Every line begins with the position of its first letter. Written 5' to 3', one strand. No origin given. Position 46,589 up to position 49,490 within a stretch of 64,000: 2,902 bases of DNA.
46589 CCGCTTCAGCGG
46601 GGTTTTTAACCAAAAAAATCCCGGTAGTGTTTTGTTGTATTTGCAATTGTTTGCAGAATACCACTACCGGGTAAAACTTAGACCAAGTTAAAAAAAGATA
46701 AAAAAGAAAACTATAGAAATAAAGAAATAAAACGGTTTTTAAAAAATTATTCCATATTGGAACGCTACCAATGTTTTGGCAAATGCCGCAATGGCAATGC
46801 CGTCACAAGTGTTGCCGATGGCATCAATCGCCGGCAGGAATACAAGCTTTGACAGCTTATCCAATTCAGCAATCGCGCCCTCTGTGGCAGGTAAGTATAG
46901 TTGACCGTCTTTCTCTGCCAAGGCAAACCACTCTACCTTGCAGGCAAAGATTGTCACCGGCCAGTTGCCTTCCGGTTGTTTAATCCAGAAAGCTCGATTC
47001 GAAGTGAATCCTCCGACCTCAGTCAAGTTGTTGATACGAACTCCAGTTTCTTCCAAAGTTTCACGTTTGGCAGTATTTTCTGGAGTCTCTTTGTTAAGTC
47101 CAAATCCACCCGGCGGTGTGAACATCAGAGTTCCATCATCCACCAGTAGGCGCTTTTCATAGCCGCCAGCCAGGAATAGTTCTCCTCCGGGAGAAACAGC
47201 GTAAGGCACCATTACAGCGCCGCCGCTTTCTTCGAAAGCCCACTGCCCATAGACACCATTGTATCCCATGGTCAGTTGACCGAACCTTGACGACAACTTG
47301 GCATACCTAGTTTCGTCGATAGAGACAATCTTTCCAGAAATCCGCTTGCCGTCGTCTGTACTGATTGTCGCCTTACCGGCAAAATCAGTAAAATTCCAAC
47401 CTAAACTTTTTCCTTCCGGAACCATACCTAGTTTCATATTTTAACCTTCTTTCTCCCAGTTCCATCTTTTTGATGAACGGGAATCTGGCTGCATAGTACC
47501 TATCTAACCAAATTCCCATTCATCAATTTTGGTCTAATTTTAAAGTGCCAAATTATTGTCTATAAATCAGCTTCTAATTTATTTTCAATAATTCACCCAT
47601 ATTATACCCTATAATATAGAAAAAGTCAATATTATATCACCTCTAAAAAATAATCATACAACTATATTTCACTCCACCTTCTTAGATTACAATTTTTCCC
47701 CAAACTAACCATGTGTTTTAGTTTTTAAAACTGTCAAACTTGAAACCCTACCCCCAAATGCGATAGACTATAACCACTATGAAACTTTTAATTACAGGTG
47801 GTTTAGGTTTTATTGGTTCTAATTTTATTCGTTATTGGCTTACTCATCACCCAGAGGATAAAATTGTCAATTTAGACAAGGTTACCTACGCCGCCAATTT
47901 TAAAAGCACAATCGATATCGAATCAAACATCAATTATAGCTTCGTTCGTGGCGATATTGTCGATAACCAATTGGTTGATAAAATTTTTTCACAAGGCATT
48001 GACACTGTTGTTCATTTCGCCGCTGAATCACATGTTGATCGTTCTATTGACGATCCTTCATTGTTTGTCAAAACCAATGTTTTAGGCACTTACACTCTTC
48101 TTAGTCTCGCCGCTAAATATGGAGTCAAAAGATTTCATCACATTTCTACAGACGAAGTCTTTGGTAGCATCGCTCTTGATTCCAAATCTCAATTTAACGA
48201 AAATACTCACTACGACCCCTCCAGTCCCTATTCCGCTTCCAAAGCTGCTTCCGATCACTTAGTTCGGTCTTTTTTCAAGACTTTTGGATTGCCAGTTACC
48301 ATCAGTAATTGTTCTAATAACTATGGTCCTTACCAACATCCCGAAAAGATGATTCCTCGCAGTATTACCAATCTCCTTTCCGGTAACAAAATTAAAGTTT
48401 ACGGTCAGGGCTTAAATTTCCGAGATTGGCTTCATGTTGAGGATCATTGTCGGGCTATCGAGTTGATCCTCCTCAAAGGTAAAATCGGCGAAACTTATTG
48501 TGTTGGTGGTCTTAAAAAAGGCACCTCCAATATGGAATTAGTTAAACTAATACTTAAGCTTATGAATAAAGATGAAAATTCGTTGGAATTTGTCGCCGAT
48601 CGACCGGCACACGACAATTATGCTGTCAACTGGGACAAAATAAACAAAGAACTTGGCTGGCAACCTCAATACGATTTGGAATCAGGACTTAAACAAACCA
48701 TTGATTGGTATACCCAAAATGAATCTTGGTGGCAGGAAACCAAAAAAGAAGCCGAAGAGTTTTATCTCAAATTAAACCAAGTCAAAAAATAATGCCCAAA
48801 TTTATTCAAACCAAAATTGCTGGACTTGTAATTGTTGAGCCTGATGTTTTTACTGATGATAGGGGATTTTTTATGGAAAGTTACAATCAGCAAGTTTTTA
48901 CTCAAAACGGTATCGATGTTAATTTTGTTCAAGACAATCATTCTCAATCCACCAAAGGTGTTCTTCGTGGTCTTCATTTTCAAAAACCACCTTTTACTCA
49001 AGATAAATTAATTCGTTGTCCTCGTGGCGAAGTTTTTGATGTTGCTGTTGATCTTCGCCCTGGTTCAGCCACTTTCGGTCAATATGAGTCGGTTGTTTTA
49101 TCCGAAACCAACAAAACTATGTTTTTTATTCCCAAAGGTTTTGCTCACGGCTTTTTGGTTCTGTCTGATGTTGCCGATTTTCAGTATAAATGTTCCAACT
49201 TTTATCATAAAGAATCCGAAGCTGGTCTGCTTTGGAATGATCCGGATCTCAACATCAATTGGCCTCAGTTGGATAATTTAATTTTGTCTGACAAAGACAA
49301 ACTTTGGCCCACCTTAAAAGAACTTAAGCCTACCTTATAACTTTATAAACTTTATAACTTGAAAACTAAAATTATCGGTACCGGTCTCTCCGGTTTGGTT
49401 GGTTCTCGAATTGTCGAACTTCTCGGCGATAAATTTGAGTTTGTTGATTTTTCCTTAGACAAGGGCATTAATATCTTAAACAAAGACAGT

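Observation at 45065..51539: str operon split: 6.4-kb mosaic insertion between rpsG and fusA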

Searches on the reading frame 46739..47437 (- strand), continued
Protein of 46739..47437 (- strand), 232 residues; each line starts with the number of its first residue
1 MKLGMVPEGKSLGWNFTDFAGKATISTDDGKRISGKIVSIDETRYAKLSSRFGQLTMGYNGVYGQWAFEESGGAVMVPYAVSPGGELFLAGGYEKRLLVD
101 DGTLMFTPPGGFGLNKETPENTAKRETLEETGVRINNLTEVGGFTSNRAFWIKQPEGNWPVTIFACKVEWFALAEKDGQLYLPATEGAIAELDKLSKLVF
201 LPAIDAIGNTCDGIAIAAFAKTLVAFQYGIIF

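Call 45: search_protein_representatives(alignment_id=A1)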
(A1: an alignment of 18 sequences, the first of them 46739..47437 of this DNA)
Query: 18 sequences, 231 profile positions. Proteins with E-value up to 0.001 (for the whole library): 250; up to 1e-10: 59; up to 1e-30: 2. The best 150 are listed.
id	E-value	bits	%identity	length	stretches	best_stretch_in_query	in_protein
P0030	1.2e-107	374.8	-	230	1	1-231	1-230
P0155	1.8e-42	161.6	-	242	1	6-230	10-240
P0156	3.8e-28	114.7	-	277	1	3-227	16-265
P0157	2.6e-26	108.7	-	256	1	5-227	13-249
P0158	2.4e-22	95.7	-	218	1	42-223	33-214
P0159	2.8e-22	95.5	-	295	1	5-224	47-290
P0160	6.8e-21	91.0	-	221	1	49-224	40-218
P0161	1.6e-20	89.8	-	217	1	46-225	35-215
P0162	4.3e-19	85.1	-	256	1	5-231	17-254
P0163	8.6e-19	84.1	-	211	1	40-218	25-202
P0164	1.6e-18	83.2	-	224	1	41-230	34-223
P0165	1.7e-17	79.9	-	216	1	34-219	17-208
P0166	2.8e-17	79.1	-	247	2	114-224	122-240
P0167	3.2e-17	78.9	-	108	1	128-231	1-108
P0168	6.5e-17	77.9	-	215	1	32-226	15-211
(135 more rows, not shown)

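Call 47: list_cluster_members(proteins=[P0155, P0156, P0157, P0158, P0159, P0160, P0161, P0162, P0163, P0164])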
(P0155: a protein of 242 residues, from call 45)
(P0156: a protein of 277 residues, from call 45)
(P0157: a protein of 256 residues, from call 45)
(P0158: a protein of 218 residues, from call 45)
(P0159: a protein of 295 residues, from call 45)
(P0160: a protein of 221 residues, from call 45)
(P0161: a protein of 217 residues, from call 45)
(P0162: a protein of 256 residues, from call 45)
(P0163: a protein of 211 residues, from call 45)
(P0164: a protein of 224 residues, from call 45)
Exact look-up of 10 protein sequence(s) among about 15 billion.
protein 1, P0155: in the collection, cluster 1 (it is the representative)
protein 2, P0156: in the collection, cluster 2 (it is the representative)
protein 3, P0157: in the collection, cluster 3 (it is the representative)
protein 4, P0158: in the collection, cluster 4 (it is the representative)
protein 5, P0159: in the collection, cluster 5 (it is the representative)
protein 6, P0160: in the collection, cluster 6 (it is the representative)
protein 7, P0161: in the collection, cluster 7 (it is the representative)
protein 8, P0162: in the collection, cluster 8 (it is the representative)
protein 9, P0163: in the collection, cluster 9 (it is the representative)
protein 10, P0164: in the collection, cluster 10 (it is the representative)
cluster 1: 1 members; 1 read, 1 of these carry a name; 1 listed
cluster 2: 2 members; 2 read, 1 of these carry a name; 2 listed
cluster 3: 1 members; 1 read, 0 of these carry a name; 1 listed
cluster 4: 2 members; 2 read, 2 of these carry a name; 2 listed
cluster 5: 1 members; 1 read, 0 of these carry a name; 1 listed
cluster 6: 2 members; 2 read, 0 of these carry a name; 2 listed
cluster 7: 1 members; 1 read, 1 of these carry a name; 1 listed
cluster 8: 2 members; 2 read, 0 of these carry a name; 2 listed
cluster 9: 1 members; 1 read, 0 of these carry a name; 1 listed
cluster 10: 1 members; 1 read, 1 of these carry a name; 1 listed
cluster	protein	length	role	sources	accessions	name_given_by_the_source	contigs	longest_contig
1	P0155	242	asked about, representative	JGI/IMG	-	hypothetical protein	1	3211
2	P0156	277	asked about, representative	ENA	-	-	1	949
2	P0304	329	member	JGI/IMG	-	hypothetical protein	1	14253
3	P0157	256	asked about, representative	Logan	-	-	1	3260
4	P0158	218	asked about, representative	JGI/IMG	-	ADP-ribose pyrophosphatase YjhB (NUDIX family)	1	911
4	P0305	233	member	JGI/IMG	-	ADP-ribose pyrophosphatase YjhB (NUDIX family)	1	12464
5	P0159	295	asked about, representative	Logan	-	-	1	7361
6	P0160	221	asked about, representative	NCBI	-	-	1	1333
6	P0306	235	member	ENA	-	-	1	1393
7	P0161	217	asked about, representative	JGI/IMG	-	ADP-ribose pyrophosphatase YjhB (NUDIX family)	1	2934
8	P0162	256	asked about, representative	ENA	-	-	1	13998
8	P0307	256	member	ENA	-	-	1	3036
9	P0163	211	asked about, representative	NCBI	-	-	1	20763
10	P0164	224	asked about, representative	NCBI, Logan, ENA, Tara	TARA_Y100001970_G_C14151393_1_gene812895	strand:+ start:768 stop:1442 length:675 start_codon:yes stop_codon:yes gene_type:complete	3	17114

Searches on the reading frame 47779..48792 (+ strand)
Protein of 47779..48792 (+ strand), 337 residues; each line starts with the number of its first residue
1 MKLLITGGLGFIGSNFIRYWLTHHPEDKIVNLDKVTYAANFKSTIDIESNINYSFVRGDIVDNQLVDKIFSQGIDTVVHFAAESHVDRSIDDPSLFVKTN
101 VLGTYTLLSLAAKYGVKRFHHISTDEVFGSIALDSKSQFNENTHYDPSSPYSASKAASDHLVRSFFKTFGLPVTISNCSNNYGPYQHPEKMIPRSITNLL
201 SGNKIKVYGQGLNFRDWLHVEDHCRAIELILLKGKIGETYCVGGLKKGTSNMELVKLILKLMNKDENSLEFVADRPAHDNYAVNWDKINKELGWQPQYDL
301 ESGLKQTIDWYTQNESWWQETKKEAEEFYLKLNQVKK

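Call 3: search_protein_families(library=pfam, proteins=[window:47779-48792:+])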
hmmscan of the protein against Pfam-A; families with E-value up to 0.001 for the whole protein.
window:47779-48792:+ (337 aa): 6 families
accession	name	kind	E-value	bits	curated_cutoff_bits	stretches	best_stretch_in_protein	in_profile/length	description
PF16363.11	GDP_Man_Dehyd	-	7.3e-78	262.8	27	1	4-307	1-332/332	GDP-mannose 4,6 dehydratase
PF01370.27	Epimerase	-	1.8e-63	214.6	20.9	1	4-243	2-240/240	NAD dependent epimerase/dehydratase family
PF01073.25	3Beta_HSD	-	2.8e-18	66.4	22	1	4-221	1-219/280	3-beta hydroxysteroid dehydrogenase/isomerase family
PF07993.18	NAD_binding_4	-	1e-17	64.6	20.1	1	5-183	1-209/258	Male sterility protein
PF02719.21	Polysacc_synt_2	-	4.4e-17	62.6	20.2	1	3-128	1-132/293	Polysaccharide biosynthesis protein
PF04321.23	RmlD_sub_bind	-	7e-14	52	27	1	1-166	1-140/287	RmlD substrate binding domain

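Call 4: search_protein_families(library=ncbifam, proteins=[window:47779-48792:+])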
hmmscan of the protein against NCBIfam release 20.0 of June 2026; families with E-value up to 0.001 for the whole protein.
window:47779-48792:+ (337 aa): 26 families (the best 25 are shown)
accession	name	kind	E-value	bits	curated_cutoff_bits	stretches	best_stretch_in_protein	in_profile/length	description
TIGR01181.1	dTDP_gluc_dehyt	equivalog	1.9e-139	464.3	365.1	1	2-320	1-320/321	dTDP-glucose 4,6-dehydratase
NF007490.0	PRK10084.1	subfamily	7.6e-107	357.4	649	1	1-327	1-350/361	dTDP-glucose 4,6-dehydratase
NF007582.0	PRK10217.1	equivalog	6.6e-103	344.5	698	1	2-322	3-342/355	dTDP-glucose 4,6-dehydratase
TIGR04180.1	EDH_00030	hypoth_equivalog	1.1e-41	142.8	475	1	4-298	2-296/297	NAD-dependent 4,6-dehydratase LegB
TIGR01179.1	galE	equivalog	7.1e-37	127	262.3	1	2-315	1-329/332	UDP-glucose 4-epimerase GalE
TIGR02622.1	CDP_4_6_dhtase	equivalog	5.5e-26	91.5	278.45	1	2-316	6-339/352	CDP-glucose 4,6-dehydratase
TIGR03466.1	HpnA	hypoth_equivalog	3.1e-23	82.2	367.65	1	1-261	1-242/327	hopanoid-associated sugar epimerase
TIGR02197.1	heptose_epim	equivalog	2.3e-20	73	274.6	1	3-313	1-315/316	ADP-glyceromanno-heptose 6-epimerase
NF007956.0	PRK10675.1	subfamily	4.7e-20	72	394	1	1-162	1-160/338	UDP-glucose 4-epimerase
NF011728.1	PRK15181.1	equivalog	1.1e-17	64.1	760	1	3-316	18-342/348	Vi polysaccharide biosynthesis UDP-N-acetylglucosaminuronic acid C-4 epimerase TviC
NF052578.1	StrlDmthSdmBMthl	equivalog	3.4e-17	63.2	600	1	1-249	1-234/328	sterol demethylase protein SdmB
TIGR01472.1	gmd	equivalog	1.8e-15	57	415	1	56-264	59-270/342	GDP-mannose 4,6-dehydratase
NF043036.1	ErythonDh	equivalog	4.6e-14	52.3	325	1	1-165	1-163/321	D-erythronate dehydrogenase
TIGR01746.1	Thioester-redct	subfamily_domain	1.4e-13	50.9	213.35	1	4-180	3-194/371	thioester reductase domain-containing protein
TIGR03589.1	PseB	equivalog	4.1e-13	49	407.75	1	3-136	7-137/324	UDP-N-acetylglucosamine 4,6-dehydratase (inverting)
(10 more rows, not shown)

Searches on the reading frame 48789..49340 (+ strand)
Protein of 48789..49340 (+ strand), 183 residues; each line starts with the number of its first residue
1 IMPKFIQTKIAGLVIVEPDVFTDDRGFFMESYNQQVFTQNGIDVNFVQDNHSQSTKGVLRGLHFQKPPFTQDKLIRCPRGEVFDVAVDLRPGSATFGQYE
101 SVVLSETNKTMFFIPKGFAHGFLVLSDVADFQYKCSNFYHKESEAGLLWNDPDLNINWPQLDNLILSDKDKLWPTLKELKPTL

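Call 3: search_protein_families(library=pfam, proteins=[window:48789-49340:+])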
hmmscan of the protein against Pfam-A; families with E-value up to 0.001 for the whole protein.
window:48789-49340:+ (183 aa): 1 family
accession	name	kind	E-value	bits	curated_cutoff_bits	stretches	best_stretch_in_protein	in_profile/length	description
PF00908.23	dTDP_sugar_isom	-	2.4e-75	252.3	27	1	7-178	1-168/168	dTDP-4-dehydrorhamnose 3,5-epimerase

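Call 4: search_protein_families(library=ncbifam, proteins=[window:48789-49340:+])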
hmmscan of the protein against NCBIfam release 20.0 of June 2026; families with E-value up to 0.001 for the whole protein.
window:48789-49340:+ (183 aa): 1 family
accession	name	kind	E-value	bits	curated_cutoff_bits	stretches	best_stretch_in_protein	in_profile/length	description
TIGR01221.1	rmlC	equivalog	2.6e-78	261.8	155.75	1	4-179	1-175/176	dTDP-4-dehydrorhamnose 3,5-epimerase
